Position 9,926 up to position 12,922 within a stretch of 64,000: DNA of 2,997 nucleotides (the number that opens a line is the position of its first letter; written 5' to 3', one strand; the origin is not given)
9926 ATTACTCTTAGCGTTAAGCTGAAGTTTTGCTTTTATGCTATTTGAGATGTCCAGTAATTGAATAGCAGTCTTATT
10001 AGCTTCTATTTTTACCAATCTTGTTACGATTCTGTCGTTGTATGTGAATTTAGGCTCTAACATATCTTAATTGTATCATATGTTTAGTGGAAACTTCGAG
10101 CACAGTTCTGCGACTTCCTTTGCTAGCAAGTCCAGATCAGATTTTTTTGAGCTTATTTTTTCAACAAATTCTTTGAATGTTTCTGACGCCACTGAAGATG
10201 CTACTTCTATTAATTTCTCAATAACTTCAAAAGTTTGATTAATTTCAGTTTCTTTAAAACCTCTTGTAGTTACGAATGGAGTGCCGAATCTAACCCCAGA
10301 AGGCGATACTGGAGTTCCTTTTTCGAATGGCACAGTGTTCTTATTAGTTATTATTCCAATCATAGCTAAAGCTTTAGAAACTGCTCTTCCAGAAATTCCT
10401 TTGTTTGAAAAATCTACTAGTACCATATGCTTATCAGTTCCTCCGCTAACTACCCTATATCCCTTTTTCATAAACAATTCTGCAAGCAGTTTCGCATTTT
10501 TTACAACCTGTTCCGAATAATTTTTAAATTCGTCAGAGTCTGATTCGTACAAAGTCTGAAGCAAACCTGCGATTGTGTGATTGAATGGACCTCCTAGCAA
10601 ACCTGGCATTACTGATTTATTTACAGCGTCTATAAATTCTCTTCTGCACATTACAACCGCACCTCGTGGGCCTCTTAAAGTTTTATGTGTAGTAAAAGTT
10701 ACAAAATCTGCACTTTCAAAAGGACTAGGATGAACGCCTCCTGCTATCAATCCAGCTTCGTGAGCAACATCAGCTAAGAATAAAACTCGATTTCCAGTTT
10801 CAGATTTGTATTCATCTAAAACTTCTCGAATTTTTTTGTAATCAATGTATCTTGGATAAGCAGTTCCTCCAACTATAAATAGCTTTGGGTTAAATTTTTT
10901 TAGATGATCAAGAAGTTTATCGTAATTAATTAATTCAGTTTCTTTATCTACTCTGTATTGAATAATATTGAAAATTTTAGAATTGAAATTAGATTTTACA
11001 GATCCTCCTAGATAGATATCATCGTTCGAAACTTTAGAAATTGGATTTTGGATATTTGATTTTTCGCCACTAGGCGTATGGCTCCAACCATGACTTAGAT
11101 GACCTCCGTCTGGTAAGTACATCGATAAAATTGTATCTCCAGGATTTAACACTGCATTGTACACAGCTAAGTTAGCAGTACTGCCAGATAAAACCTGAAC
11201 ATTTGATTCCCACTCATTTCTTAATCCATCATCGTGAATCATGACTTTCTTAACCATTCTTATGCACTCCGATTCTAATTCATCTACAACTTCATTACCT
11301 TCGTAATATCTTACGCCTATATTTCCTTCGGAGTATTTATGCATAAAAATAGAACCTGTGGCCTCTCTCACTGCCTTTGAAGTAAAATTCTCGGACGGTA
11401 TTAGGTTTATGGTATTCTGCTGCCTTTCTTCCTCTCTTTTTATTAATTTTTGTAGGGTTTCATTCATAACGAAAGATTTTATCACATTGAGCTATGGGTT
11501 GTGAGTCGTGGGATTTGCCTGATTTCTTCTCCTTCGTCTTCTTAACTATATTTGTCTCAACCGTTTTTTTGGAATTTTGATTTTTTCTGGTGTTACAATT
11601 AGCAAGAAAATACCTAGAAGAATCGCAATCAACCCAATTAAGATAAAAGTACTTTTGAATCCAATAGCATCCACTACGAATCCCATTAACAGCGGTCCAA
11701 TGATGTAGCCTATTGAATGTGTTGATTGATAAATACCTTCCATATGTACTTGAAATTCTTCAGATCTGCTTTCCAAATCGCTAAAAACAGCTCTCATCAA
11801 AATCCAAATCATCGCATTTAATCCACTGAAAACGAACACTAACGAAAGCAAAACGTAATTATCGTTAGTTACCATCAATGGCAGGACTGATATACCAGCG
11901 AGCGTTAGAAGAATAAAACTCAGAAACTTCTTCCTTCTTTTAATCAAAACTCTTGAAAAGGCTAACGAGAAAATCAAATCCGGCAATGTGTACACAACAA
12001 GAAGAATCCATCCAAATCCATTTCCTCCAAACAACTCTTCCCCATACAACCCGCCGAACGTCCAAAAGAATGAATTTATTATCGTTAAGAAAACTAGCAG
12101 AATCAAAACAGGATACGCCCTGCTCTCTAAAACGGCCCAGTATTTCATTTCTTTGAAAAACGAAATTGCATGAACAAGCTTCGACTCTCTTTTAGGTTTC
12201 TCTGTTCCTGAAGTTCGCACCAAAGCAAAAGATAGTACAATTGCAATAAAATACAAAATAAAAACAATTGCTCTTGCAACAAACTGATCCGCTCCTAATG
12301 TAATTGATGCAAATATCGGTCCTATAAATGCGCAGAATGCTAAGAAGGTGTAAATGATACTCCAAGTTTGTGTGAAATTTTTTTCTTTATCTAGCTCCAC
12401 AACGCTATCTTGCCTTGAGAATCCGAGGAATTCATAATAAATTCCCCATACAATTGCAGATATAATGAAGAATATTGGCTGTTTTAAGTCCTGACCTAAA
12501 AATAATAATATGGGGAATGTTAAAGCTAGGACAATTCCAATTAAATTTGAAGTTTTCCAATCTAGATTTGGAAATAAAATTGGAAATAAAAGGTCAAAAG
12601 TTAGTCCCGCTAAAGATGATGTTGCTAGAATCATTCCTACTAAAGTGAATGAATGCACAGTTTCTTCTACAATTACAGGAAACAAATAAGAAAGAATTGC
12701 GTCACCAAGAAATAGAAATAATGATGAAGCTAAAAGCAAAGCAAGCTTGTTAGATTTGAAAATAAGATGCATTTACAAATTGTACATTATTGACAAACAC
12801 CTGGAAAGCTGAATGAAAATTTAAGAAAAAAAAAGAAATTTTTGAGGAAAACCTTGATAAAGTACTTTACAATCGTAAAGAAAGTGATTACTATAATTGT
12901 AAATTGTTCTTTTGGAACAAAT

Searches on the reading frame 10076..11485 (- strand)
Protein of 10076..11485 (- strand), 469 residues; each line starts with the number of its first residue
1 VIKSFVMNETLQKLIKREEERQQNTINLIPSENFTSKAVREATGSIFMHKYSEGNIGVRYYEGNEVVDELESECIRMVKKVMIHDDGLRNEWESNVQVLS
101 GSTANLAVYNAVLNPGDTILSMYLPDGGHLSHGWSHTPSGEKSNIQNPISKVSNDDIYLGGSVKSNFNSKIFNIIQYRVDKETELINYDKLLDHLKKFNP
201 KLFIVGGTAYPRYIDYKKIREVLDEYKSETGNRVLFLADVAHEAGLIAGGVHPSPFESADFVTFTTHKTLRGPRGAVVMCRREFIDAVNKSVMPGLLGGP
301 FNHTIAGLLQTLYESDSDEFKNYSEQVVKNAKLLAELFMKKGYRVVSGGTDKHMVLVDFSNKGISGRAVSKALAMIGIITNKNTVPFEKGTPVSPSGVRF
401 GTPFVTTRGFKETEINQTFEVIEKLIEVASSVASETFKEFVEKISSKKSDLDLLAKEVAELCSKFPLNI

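Call 69: search_protein_families(library=pfam, proteins=[window:10076-11485:-], max_evalue=0.00001)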
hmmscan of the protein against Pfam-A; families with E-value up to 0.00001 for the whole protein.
window:10076-11485:- (469 aa): 2 families
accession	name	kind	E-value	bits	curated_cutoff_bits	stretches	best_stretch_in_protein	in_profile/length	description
PF00464.25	SHMT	-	6e-130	433.9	27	2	165-420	135-397/399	Serine hydroxymethyltransferase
PF00155.27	Aminotran_1_2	-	2.9e-06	27.1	19.7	0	58-121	35-96/361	Aminotransferase class I and II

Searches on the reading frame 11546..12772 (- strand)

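Call 69: search_protein_families(library=pfam, proteins=[window:11546-12772:-], max_evalue=0.00001)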
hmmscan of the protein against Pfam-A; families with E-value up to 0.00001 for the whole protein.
window:11546-12772:- (408 aa): 1 family
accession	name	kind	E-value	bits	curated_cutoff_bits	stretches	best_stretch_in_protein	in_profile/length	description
PF07690.21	MFS_1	-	1.1e-25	90.8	33.4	2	252-402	33-183/347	Major Facilitator Superfamily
